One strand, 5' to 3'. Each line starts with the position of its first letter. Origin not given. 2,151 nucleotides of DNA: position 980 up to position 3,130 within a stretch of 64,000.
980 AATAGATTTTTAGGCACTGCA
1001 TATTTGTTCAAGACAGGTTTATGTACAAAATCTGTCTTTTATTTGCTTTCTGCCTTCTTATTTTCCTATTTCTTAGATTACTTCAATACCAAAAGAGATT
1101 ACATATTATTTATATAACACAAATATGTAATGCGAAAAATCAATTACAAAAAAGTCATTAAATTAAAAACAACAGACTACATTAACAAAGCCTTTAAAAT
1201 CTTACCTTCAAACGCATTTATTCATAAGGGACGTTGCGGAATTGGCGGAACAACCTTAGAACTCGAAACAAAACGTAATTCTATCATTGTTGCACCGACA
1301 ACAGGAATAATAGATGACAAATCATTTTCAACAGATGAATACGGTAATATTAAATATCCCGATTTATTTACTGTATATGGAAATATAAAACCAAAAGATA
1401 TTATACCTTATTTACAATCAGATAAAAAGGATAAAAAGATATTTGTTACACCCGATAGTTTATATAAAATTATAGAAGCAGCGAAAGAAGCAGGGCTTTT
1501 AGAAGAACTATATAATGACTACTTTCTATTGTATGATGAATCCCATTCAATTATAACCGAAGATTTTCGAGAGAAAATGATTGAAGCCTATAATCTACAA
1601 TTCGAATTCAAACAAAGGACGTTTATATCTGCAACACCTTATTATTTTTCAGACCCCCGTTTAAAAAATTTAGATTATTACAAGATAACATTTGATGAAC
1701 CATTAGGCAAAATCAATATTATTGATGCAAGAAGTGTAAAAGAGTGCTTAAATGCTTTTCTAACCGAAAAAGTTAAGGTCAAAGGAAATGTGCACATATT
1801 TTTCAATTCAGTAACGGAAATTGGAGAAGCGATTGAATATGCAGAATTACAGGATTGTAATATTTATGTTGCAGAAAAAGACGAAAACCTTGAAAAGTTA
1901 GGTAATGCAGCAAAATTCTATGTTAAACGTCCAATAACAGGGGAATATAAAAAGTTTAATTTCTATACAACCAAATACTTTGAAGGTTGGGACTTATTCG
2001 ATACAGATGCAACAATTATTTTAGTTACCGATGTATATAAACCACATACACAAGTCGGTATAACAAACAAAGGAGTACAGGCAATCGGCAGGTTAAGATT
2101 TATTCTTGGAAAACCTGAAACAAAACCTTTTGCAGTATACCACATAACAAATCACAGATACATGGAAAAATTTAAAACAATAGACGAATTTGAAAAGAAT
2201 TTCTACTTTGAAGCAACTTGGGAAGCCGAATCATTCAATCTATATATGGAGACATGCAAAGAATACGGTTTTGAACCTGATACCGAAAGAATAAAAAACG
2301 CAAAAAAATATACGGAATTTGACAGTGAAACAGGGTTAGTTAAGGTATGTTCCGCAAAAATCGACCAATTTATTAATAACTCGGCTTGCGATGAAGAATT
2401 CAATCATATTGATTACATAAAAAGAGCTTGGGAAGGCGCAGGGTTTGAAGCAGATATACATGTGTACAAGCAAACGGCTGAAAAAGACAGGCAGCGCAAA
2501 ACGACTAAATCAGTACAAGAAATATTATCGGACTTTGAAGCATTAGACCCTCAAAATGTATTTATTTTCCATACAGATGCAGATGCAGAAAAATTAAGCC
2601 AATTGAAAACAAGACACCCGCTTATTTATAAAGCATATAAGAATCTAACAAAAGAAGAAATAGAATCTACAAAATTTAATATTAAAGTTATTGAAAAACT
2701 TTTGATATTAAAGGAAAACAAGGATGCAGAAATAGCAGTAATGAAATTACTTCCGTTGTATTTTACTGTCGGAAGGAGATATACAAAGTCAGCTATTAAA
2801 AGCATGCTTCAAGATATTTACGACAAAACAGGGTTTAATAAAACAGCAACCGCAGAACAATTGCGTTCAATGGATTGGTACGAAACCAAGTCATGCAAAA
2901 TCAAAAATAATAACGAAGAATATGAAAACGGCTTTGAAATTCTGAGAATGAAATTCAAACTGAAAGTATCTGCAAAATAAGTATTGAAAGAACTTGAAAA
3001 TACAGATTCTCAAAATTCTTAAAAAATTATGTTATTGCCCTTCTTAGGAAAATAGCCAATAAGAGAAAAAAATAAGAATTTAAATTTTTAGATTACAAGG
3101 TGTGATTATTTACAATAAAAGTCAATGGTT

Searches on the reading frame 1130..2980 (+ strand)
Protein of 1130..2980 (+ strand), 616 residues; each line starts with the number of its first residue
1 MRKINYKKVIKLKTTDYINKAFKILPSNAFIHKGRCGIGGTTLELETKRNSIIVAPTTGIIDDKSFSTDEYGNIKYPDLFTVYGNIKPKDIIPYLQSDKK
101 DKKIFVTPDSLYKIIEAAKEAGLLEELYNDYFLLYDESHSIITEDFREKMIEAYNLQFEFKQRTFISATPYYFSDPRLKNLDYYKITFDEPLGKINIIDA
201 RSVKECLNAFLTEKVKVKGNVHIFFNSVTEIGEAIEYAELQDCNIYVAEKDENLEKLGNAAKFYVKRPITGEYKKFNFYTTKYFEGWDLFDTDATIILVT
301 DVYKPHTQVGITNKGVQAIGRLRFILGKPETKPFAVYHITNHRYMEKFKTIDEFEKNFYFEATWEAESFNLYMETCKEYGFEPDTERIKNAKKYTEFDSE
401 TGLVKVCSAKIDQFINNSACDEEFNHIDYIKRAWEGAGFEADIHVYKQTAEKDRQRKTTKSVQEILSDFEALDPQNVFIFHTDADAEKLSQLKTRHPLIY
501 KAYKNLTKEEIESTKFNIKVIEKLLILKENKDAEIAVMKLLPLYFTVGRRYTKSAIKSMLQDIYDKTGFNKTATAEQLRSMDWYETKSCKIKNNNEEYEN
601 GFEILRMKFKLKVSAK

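Call 70: search_protein_families(library=pfam, proteins=[window:1130-2980:+], max_evalue=0.01)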
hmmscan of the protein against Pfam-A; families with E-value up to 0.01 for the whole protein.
window:1130-2980:+ (616 aa): 2 families
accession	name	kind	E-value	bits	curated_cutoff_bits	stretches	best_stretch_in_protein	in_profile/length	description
PF00270.35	DEAD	-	1.4e-05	25.4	26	1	46-170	43-160/167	DEAD/DEAH box helicase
PF09999.14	DUF2240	-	0.0014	18.7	22.3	0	105-147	33-75/144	Uncharacterized protein conserved in archaea (DUF2240)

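Call 89: find_encoding_contigs(protein=window:1130-2980:+, flank=10000, max_places=6)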
Protein window:1130-2980:+ (616 aa): 1 contig read that carries it; 1 place shown.
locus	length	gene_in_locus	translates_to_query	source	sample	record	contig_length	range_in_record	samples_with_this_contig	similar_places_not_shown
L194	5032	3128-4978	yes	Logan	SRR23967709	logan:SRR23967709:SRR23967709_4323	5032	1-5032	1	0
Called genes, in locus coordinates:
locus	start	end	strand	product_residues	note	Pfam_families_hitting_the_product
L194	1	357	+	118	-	?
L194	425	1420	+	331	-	-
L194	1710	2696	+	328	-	-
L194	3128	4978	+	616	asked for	PF00270:DEAD (faint)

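Call 91: search_protein_families(library=pfam, proteins=[L194:1-357:+, L194:425-1420:+, L194:1710-2696:+], max_evalue=0.01)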
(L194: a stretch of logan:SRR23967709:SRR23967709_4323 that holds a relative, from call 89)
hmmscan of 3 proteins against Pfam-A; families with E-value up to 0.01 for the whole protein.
L194:1-357:+ (118 aa): 2 families
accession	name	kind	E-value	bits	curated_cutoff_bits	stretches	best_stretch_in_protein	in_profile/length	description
PF00589.27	Phage_integrase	-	9.7e-13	48.7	27.1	1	7-106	76-170/172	Phage integrase family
PF00765.23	Autoind_synth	-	0.002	18.1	24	1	67-108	138-179/183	Autoinducer synthase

L194:425-1420:+ (331 aa): 0 families

L194:1710-2696:+ (328 aa): 0 families
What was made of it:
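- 1..13278 (.): Right-hand part of a low-GC genomic island (island A). Cargo: helicase-like, two radical-SAM, NUDIX, RadC, serine resolvase, BspA-LRR/T9SS protein and a lipoprotein. The recombinase gene lies about 2 kb left of the window start. Logan contig L194 extends 1997 nt left of the window and begins with the C-terminal 118 aa of a PF00589 tyrosine recombinase on the same strand (calls 89, 91).
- On tRNA-targeting integrative island att junction: PF00589 C-terminal domain on the same strand about 15.4 kb upstream (L194; calls 89, 91).
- A tyrosine-recombinase C-terminus lies on the same strand about 15.4 kb upstream (calls 89, 91).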

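Call 92: find_homologous_proteins(query=L194:1-357:+, max_evalue=1e-10)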
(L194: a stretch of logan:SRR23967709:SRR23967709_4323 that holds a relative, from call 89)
Query L194:1-357:+ (118 aa): 1134 proteins with E <= 1e-10 among 1231 candidates; the best 120 are listed.
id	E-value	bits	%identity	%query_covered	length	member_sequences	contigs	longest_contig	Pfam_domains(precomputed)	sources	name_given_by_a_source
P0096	4.7e-59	215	87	100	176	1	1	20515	PF00589.28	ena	-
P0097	1.5e-58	213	86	100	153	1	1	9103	PF00589.28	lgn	-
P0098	1.2e-56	207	84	100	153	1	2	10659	PF00589.28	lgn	-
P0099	2.2e-56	206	84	100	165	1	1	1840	PF00589.28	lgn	-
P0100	3.5e-56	206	83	100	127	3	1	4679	PF00589.28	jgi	jgi:integrase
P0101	1.5e-55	204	82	100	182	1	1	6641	PF00589.28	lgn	-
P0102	2.5e-54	200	84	99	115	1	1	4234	PF00589.28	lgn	-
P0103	2.4e-53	197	79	100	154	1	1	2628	PF00589.28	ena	-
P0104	7.1e-53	195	79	99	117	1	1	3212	PF00589.28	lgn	-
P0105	9.2e-53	195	78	100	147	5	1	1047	PF00589.28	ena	-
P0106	7.0e-52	192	75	99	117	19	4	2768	PF00589.28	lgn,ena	-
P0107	3.7e-51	189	76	100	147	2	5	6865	PF00589.28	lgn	-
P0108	7.1e-51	189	75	99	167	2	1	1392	PF00589.28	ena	-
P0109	1.1e-50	188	74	100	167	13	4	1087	PF00589.28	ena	-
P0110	1.2e-50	188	75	100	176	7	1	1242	PF00589.28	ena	-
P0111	2.2e-50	187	74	100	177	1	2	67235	PF00589.28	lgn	-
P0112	3.2e-50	186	76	99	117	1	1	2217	PF00589.28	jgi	-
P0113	5.7e-50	186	76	100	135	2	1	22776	PF00589.28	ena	-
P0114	6.6e-50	185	74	100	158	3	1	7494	PF00589.28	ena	-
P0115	7.4e-50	185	75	100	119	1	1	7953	PF00589.28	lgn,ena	-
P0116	9.6e-50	185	75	100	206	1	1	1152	PF00589.28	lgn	-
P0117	1.0e-49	185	75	100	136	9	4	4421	PF00589.28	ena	-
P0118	1.1e-49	185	75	100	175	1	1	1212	PF00589.28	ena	-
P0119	1.2e-49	185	76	100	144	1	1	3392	PF00589.28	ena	-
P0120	1.4e-49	184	73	100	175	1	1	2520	PF00589.28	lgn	-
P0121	1.4e-49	184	74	100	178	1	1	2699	PF00589.28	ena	-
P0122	1.7e-49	184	74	100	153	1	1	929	PF00589.28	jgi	jgi:integrase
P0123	1.9e-49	184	73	100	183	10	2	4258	PF00589.28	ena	-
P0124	3.2e-49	183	74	99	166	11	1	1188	PF00589.28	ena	-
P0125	3.2e-49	183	75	100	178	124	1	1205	PF00589.28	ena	-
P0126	5.4e-49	183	72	100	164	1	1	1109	PF00589.28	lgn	-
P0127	6.2e-49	182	72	100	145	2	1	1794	PF00589.28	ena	-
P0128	6.6e-49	182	74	99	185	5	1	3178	PF00589.28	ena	-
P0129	7.0e-49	182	73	100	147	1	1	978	PF00589.28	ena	-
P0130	7.8e-49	182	75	100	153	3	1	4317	PF00589.28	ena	-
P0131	8.8e-49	182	75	100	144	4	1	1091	PF00589.28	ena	-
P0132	1.2e-48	181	72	100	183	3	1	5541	PF00589.28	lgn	-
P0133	1.6e-48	181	73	100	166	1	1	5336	PF00589.28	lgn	-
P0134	1.9e-48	181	78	91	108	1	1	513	PF00589.28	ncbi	-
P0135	2.0e-48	181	73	100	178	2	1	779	PF00589.28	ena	-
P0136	2.2e-48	181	74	98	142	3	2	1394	PF00589.28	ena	-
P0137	2.6e-48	180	73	100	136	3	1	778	PF00589.28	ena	-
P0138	3.0e-48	180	74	98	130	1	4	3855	PF00589.28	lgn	-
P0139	3.1e-48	180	75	100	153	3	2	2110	PF00589.28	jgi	jgi:integrase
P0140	3.6e-48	180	72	100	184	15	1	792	PF00589.28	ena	-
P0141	5.7e-48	179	71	100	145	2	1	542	PF00589.28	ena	-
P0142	6.7e-48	179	75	100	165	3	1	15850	PF00589.28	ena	-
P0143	7.8e-48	179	73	100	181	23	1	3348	PF00589.28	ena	-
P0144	1.0e-47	178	72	100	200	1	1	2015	PF00589.28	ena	-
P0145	1.2e-47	178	70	99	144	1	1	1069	PF00589.28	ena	-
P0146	1.4e-47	178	74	99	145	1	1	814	PF00589.28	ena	-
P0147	1.5e-47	178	71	100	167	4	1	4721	PF00589.28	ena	-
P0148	1.6e-47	178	71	99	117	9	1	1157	PF00589.28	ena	-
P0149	1.9e-47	178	73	99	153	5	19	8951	PF00589.28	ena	-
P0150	2.4e-47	177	72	100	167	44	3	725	PF00589.28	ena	-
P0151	2.5e-47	177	69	100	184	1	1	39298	PF00589.28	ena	-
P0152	2.7e-47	177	72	99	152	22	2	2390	PF00589.28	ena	-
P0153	2.7e-47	177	72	98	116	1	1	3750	PF00589.28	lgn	-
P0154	2.8e-47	177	73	95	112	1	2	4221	PF00589.28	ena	-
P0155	3.1e-47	177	69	100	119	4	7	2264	PF00589.28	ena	-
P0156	3.5e-47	177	72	100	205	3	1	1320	PF00589.28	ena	-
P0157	3.8e-47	177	71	100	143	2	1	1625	PF00589.28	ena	-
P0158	5.1e-47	176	75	97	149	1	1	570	PF00589.28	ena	-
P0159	5.3e-47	176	70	99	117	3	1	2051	PF00589.28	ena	-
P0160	5.8e-47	176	68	99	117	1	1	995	PF00589.28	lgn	-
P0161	6.2e-47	176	70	100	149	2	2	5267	PF00589.28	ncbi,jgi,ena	-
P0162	6.6e-47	176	68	99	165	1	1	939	PF00589.28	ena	-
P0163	8.4e-47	175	72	99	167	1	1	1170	PF00589.28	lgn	-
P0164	8.9e-47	175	73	98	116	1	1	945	PF00589.28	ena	-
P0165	1.2e-46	175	72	95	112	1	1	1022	PF00589.28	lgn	-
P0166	1.3e-46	175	72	100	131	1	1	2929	PF00589.28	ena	-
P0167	1.3e-46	175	71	95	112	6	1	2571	PF00589.28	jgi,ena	-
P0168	1.6e-46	175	70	100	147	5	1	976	PF00589.28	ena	-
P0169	1.8e-46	174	68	99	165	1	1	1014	PF00589.28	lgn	-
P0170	1.9e-46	174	72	98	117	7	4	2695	PF00589.28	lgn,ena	-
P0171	2.1e-46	174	74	99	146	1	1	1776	PF00589.28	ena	-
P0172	2.9e-46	174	70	99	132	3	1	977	PF00589.28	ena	-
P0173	3.3e-46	174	69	100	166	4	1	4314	PF00589.28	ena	-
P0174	3.4e-46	174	72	98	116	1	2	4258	PF00589.28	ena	-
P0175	4.1e-46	173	69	100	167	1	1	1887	PF00589.28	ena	-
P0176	6.4e-46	173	71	100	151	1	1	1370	PF00589.28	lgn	-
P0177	7.2e-46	172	70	100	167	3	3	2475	PF00589.28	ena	-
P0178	8.0e-46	172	69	100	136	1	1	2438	PF00589.28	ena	-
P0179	8.1e-46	172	69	99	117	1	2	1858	PF00589.28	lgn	-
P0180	1.0e-45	172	73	99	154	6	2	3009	PF00589.28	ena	-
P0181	1.0e-45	172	71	99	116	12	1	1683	PF00589.28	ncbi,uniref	ncbi:tyrosine-type recombinase/integrase, partial [Butyricimonas paravirosa]|uniref:tyrosine-type re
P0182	1.1e-45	172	73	99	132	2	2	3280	PF00589.28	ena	-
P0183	1.2e-45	172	70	99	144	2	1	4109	PF00589.28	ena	-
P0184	1.4e-45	172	72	100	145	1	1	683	PF00589.28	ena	-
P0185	1.5e-45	171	70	100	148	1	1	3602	PF00589.28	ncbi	-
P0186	1.6e-45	171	72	98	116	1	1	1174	PF00589.28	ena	-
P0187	1.7e-45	171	72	98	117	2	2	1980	PF00589.28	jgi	jgi:integrase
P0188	1.8e-45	171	71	97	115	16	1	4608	PF00589.28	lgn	-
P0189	1.9e-45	171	70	99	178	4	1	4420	PF00589.28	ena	-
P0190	2.2e-45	171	72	99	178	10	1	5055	PF00589.28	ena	-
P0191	2.5e-45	171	72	97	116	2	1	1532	PF00589.28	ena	-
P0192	2.6e-45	171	73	99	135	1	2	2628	PF00589.28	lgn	-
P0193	2.8e-45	171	69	99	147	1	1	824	PF00589.28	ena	-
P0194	3.2e-45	170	68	99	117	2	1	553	PF00589.28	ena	-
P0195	3.5e-45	170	73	95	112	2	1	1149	PF00589.28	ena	-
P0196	4.4e-45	170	79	87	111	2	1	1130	PF00589.28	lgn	-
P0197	5.8e-45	170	70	100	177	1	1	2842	PF00589.28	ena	-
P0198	7.6e-45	169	68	100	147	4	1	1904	PF00589.28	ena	-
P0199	8.5e-45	169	68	99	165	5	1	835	PF00589.28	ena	-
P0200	8.6e-45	169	71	100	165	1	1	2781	PF00589.28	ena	-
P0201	8.6e-45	169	69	100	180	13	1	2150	PF00589.28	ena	-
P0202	8.9e-45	169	72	100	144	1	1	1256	PF00589.28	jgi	jgi:integrase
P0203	9.9e-45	169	69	98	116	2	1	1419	PF00589.28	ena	-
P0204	1.1e-44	169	70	99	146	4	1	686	PF00589.28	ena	-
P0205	1.3e-44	168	77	85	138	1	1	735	PF00589.28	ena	-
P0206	4.4e-44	167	76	86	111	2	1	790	PF00589.28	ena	-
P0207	5.0e-44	167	65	100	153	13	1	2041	PF00589.28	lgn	-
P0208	6.3e-44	166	71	100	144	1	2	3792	PF00589.28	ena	-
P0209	7.7e-44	166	71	97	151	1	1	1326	PF00589.28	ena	-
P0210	8.8e-44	166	69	100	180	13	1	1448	PF00589.28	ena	-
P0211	1.1e-43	166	69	97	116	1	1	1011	PF00589.28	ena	-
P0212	1.4e-43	165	68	99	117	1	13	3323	PF00589.28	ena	-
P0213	1.4e-43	165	67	100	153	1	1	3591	PF00589.28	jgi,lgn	jgi:integrase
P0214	1.8e-43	165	68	99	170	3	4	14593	PF00589.28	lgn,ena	-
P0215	2.8e-43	164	68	99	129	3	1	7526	PF00589.28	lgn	-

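Call 93: find_encoding_contigs(protein=P0096, flank=10000, max_places=4)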
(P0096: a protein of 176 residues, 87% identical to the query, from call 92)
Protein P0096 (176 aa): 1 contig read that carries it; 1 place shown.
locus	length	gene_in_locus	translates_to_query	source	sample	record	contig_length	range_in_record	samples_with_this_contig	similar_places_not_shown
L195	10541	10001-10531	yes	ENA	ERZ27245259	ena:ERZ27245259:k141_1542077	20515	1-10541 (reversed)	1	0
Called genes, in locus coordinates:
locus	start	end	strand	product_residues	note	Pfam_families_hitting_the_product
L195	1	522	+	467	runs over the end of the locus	PF11638:DnaA_N, PF00308:Bac_DnaA, PF01695:IstB_IS21 (weak), PF00004:AAA (faint), PF08299:Bac_DnaA_C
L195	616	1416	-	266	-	PF00793:DAHP_synth_1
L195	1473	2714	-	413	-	PF01053:Cys_Met_Meta_PP, PF01041:DegT_DnrJ_EryC1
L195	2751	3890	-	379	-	PF00582:Usp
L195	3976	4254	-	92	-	-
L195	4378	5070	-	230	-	PF01569:PAP2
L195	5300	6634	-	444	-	PF02812:ELFV_dehydrog_N, PF00208:ELFV_dehydrog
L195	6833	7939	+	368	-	PF02606:LpxK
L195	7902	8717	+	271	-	PF01048:PNP_UDP_1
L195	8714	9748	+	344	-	PF00586:AIRS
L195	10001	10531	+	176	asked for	PF00589:Phage_integrase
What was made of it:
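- Tried and rejected: Attempt to reach the island's left end: the Logan contig stops inside the recombinase gene (call 89), and the remaining look-up gave a related element on tRNA-Phe instead (call 93).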
